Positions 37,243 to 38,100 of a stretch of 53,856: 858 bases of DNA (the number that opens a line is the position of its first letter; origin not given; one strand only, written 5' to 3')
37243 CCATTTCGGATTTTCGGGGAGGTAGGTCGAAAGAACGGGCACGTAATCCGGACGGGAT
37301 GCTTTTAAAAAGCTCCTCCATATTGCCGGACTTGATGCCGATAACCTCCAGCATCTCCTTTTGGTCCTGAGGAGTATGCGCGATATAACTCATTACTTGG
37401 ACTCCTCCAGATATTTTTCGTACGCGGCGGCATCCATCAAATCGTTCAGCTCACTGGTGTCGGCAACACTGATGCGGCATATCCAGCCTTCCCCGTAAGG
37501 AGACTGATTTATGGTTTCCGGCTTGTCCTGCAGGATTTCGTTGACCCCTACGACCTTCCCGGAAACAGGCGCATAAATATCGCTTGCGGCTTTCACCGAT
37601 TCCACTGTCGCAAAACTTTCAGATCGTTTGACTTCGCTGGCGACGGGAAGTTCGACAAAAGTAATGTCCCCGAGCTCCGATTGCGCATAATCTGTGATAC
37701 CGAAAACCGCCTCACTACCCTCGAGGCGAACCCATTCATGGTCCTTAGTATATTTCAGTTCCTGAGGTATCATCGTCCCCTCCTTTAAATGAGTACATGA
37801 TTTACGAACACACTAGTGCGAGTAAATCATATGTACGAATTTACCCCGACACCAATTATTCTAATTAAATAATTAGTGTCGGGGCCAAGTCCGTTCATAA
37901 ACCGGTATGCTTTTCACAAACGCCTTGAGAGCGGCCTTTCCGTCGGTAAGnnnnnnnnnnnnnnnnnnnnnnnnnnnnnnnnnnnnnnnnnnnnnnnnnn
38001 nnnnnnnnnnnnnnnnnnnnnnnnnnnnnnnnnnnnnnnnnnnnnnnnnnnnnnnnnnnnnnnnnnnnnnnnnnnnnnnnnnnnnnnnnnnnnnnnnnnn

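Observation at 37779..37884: Conserved two-hairpin leader ending in the Shine-Dalgarno, shared by gcvH and an unrelated membrane-protein gene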

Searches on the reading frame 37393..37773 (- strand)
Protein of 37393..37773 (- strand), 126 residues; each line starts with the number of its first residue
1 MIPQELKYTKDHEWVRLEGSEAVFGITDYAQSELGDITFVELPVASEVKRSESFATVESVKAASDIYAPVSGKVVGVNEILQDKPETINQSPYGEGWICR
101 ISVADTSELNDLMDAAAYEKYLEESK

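Call 46: find_encoding_contigs(protein=window:37396-37773:-, flank=1500, max_places=10)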
Protein window:37396-37773:- (126 aa): no gene with exactly this product is on record in the collection.

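Call 75: search_protein_families(library=pfam, proteins=[window:37393-37773:-], max_evalue=0.001)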
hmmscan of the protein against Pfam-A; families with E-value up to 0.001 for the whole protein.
window:37393-37773:- (126 aa): 1 family
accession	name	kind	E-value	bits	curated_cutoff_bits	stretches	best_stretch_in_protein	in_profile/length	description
PF01597.25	GCV_H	-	5.6e-43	146.2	22.2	1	6-124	1-121/122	Glycine cleavage H-protein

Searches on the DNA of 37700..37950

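Call 7: search_rna_families(source=window, start=37700, end=37950, threshold=evalue, max_evalue=10)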
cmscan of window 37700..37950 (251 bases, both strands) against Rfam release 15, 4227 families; matches with E-value up to 10: 8.
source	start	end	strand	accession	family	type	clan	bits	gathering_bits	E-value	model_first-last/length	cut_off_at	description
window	37824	37898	-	RF00739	MIR476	Gene; miRNA;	-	26.1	80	0.0073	1-92/92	no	MIR476 microRNA precursor family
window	37832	37904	+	RF00739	MIR476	Gene; miRNA;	-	24.1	80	0.024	1-92/92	no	MIR476 microRNA precursor family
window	37832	37897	-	RF03497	MIR5038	Gene; miRNA;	-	21.7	70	0.057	1-75/75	no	MIR5038 microRNA precursor family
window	37822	37914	-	RF00041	Entero_OriR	Cis-reg;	-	21.1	80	0.03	1-121/121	no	Enteroviral 3' UTR element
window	37830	37900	-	RF00822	mir-274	Gene; miRNA;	-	16.1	56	1.3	1-97/97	no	mir-274 microRNA precursor family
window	37839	37885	-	RF03793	MIR810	Gene; miRNA;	-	14.3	170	2.2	1-223/223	no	MIR810 microRNA precursor family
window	37824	37904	-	RF04097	MIR2630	Gene; miRNA;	-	13.2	144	2.6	1-229/229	no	MIR2630 microRNA precursor family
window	37837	37891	-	RF04223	MIR2619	Gene; miRNA;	-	12.1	113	1.7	1-202/202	no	MIR2619 microRNA precursor family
